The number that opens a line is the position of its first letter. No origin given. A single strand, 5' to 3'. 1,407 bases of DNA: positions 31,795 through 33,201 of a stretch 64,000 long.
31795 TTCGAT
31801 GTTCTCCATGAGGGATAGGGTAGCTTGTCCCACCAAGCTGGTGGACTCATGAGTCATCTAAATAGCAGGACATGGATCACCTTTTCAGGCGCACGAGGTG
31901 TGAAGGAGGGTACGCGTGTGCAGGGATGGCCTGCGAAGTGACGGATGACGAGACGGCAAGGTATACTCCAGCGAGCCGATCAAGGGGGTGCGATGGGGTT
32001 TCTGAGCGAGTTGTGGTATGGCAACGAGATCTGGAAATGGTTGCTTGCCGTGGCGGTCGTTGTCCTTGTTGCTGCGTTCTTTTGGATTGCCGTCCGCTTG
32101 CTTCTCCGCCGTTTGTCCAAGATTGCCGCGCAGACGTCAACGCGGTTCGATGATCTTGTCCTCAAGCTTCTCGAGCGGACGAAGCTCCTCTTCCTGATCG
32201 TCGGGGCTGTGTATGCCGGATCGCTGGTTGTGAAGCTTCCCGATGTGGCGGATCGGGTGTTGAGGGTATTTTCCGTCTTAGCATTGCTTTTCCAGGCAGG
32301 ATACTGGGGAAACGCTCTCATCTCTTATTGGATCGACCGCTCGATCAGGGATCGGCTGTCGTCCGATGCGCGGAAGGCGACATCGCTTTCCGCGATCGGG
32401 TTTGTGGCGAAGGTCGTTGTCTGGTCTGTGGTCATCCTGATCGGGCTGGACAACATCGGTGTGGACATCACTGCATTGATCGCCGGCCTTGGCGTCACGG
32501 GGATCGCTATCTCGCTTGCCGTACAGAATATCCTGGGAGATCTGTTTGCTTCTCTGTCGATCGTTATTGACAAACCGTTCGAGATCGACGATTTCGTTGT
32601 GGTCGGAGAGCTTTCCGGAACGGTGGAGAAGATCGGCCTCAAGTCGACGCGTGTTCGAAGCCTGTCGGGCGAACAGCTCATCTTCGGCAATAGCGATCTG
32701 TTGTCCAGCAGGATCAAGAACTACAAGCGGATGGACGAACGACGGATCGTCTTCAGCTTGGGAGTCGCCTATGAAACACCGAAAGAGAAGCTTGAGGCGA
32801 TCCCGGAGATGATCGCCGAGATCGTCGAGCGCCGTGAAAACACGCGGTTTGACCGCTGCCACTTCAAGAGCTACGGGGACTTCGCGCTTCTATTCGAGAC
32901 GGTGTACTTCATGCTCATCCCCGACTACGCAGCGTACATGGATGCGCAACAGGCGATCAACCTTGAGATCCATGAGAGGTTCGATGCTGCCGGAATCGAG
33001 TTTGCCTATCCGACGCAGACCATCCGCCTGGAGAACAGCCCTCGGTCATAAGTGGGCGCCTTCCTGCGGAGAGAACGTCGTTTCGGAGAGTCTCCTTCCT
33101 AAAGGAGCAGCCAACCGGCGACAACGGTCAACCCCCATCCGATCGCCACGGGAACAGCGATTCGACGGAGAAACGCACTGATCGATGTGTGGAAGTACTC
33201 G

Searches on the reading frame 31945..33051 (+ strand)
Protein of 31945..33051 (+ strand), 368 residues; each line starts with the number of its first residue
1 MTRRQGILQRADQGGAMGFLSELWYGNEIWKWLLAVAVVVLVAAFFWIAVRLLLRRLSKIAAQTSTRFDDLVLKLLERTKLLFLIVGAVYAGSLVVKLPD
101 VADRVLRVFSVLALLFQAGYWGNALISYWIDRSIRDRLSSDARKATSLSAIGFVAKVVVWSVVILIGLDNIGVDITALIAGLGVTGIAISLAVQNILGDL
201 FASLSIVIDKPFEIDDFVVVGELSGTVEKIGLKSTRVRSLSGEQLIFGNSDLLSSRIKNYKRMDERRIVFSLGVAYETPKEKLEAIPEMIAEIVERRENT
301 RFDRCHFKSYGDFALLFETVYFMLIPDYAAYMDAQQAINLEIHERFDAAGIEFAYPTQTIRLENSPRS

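Call 9: search_protein_families(library=ncbifam, proteins=[window:31945-33051:+], max_evalue=0.00001)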
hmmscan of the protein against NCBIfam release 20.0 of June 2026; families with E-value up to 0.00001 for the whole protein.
window:31945-33051:+ (368 aa): 6 families
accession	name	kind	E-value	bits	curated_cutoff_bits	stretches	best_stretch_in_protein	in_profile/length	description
NF047602.1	MscsSHelicob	equivalog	1.3e-25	90.3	400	1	118-362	22-258/260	small-conductance mechanosensitive channel MscS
NF007662.0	PRK10334.1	subfamily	4.7e-23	81.8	321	1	124-361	46-276/286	small-conductance mechanosensitive channel MscS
NF047601.1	MscSThanab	equivalog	1e-20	74.4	500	1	105-364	21-278/280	small-conductance mechanosensitive channel MscS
NF008542.0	PRK11465.1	equivalog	4.8e-16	58.2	596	1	111-250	471-612/741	mechanosensitive channel protein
NF008438.0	PRK11281.1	equivalog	9.1e-11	40.3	991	1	189-363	916-1089/1113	mechanosensitive channel MscK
NF008180.0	PRK10929.1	equivalog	6.5e-09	34.2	809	1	150-363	874-1086/1109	miniconductance mechanosensitive channel MscM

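Call 10: search_protein_families(library=pfam, proteins=[window:31945-33051:+], max_evalue=0.001)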
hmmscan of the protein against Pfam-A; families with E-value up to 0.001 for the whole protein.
window:31945-33051:+ (368 aa): 3 families
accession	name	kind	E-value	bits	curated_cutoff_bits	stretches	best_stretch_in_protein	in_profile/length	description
PF00924.24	MS_channel_2nd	-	2.9e-18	66.2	20.2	1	195-262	1-68/68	Mechanosensitive ion channel, beta-domain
PF21082.3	MS_channel_3rd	-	4.3e-10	40.3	21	1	268-353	1-88/88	Mechanosensitive ion channel MscS, C-terminal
PF21088.3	MS_channel_1st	-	2.8e-09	37.2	23.1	1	154-194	2-42/42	Mechanosensitive ion channel, transmembrane helices 2/3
